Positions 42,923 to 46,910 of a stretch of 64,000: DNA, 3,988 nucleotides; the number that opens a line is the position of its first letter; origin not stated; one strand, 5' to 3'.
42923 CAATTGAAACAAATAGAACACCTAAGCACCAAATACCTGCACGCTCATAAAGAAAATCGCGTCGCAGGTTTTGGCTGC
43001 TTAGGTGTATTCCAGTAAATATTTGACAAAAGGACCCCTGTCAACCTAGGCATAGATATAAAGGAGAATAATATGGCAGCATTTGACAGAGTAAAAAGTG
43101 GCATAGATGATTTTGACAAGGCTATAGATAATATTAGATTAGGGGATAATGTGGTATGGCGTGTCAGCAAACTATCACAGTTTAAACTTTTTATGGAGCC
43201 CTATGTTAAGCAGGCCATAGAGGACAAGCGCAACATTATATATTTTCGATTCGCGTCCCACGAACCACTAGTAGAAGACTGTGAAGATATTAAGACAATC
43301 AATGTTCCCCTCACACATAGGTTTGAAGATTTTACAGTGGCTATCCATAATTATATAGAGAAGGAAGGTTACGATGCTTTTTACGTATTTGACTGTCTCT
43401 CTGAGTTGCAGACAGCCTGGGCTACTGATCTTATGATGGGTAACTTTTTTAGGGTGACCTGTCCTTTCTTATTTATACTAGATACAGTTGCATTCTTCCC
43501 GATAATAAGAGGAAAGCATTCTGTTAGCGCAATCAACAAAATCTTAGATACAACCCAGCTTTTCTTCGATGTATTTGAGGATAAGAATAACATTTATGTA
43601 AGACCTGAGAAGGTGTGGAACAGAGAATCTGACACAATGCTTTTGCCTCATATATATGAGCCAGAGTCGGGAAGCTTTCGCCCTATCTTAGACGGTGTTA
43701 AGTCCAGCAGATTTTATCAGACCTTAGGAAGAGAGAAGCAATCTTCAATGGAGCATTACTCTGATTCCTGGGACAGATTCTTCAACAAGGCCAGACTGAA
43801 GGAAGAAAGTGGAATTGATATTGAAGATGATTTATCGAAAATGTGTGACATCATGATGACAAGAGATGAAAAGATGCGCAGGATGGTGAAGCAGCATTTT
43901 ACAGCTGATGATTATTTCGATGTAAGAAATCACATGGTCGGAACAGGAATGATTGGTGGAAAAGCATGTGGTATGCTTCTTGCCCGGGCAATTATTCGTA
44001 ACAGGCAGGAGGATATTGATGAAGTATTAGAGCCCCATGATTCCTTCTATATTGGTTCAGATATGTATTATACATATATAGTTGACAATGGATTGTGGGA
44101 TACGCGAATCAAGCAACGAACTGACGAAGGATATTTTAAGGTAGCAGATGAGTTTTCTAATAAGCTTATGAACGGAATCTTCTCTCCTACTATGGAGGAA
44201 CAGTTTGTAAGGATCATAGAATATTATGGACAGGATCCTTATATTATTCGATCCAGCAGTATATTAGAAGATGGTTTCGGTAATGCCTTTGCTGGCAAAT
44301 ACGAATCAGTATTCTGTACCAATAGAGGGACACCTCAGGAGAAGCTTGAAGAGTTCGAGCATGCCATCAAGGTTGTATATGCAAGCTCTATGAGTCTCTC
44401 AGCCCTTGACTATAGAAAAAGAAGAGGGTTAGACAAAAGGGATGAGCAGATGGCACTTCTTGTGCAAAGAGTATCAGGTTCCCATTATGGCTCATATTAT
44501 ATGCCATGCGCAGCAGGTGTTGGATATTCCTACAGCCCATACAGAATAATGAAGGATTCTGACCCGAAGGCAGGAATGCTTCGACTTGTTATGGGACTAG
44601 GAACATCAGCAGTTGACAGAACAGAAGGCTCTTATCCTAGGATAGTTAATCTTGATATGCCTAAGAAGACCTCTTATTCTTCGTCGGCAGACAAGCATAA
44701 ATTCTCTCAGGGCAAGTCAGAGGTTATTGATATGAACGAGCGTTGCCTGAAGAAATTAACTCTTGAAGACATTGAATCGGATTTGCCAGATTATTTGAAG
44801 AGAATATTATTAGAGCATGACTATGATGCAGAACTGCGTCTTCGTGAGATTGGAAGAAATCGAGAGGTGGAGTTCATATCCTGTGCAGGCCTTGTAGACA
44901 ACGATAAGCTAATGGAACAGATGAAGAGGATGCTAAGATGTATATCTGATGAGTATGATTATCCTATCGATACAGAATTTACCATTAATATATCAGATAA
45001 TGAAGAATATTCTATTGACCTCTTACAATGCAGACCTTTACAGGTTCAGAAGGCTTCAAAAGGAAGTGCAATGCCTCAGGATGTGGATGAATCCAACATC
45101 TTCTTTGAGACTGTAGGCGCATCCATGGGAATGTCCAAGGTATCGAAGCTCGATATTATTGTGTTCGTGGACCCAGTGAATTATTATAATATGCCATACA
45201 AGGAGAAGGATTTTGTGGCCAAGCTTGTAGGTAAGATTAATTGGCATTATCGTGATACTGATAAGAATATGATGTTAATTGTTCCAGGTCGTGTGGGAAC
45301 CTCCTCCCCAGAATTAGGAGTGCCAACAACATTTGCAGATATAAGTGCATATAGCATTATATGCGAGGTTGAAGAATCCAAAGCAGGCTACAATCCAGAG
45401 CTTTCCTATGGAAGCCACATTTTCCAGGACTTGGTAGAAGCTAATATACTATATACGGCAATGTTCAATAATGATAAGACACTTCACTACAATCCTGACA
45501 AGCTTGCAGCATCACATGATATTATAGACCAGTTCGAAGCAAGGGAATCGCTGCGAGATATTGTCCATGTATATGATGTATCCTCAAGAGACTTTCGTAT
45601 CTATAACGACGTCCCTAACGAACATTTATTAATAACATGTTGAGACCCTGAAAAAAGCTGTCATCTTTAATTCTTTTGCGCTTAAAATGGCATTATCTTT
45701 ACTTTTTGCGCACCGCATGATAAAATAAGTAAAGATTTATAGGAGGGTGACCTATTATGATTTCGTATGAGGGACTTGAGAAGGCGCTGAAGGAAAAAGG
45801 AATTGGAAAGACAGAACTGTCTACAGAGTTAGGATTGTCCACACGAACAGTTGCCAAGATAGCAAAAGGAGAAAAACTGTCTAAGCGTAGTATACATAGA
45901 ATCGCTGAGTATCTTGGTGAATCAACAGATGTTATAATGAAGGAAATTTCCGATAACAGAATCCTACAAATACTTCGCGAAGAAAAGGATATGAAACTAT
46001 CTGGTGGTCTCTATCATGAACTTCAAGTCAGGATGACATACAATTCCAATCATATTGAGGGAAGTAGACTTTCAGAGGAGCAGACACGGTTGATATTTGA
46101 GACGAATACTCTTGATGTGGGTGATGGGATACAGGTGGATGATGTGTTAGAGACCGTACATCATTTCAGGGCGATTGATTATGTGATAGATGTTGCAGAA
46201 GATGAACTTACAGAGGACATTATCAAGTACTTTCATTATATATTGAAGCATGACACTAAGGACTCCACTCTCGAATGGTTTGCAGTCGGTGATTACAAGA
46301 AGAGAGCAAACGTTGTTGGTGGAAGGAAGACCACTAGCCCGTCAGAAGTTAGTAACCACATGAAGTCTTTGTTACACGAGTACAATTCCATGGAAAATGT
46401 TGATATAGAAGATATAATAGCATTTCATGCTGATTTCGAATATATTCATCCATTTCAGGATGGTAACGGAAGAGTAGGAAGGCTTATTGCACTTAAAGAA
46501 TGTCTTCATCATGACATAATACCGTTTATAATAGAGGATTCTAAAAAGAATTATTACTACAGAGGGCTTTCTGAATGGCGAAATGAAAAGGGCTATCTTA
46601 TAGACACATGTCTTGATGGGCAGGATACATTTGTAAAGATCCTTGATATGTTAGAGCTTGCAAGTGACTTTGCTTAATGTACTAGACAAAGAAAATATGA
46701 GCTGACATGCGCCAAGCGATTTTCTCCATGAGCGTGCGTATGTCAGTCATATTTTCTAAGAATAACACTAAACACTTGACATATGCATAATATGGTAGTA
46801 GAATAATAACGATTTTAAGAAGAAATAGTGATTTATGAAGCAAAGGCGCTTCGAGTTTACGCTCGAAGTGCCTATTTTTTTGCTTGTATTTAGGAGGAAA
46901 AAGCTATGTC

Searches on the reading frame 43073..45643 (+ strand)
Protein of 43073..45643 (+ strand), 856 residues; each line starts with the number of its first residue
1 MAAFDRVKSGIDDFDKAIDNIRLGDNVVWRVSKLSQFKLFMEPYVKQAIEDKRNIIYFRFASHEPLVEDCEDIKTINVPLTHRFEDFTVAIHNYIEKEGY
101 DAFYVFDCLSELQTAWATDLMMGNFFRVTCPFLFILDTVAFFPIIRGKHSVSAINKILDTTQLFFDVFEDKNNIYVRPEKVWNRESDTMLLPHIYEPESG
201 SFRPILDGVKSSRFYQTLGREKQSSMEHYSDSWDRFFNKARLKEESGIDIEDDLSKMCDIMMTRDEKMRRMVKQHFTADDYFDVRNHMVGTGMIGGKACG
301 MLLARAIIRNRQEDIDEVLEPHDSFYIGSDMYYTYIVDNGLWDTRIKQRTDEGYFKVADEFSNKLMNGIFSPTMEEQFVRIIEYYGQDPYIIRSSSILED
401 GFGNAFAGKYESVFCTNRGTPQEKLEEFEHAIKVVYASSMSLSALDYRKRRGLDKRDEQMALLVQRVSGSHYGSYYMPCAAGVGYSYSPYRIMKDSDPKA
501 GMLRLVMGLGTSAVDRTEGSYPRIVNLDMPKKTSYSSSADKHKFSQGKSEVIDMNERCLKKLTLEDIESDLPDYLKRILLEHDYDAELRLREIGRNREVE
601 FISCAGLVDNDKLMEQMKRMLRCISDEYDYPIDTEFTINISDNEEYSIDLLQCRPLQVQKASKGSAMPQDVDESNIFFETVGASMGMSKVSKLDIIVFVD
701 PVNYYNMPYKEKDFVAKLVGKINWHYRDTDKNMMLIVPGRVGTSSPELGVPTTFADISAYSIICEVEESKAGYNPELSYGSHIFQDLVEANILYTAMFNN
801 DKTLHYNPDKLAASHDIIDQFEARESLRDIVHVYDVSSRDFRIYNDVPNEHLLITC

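Call 20: search_protein_families(library=pfam, proteins=[window:43073-45643:+])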
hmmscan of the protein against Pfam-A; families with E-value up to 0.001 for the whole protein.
window:43073-45643:+ (856 aa): 1 family
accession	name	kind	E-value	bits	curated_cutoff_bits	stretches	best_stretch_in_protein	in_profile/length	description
PF01326.24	PPDK_N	-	1.6e-44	153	27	1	293-673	3-326/328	Pyruvate phosphate dikinase, AMP/ATP-binding domain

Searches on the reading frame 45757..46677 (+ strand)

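Call 20: search_protein_families(library=pfam, proteins=[window:45757-46677:+])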
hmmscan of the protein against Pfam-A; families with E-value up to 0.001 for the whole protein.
window:45757-46677:+ (306 aa): 3 families
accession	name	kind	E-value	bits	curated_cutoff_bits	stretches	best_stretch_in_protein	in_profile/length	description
PF02661.23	Fic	-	2e-16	61.1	24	1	151-246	2-90/93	Fic/DOC family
PF13443.12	HTH_26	-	6.8e-06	26.7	22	1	7-54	2-51/63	Cro/C1-type HTH DNA-binding domain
PF01381.28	HTH_3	-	7.1e-06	26.4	23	1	7-59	1-54/55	Helix-turn-helix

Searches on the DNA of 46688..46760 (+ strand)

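Call 51: build_rna_model(alignment_id=A1, structure=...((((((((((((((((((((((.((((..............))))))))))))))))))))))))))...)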
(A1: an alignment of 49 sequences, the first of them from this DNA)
Model R1 built from alignment A1 (49 sequences, 73 columns); structure: as given.
model positions 73; base pairs 26; branch points 0; effective number of sequences 11.95; information 0.773 bits per position. Calibrated on 0.2 Mb of random sequence (short: E-values are rough).
structure used (alignment columns):
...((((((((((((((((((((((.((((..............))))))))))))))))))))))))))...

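Call 52: search_with_rna_model(model_id=R1, source=window, filters=off, max_evalue=10)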
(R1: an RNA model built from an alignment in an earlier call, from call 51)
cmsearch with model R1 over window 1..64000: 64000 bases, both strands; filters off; matches with E-value up to 10: 20.
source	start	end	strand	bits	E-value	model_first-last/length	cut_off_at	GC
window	42938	43010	-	75.1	6.9e-18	1-73/73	no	0.47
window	56867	56939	+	74.2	1.3e-17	1-73/73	no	0.33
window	56949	57021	+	73.9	1.5e-17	1-73/73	no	0.36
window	46688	46759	+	62.9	1.8e-14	1-73/73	no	0.4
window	56867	56939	-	26.5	0.00028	1-73/73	no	0.33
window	42938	43010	+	26.1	0.00035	1-73/73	no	0.47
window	56949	57021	-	24.4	0.001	1-73/73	no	0.36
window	4003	4052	+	18.7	0.041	1-73/73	no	0.32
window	32949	33008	+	14.2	0.76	1-73/73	no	0.33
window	4003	4052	-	14.1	0.8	1-73/73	no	0.32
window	35633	35679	+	13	1.7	1-73/73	no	0.36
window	34659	34734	+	12.5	2.3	1-73/73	no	0.25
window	34907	34971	-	12.3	2.5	1-73/73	no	0.32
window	32959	32998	-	12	3.2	1-73/73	no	0.32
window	35633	35679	-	11.3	4.8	1-73/73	no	0.36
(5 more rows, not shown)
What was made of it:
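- Checked: Nothing else scores above 19 bits (call 52).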
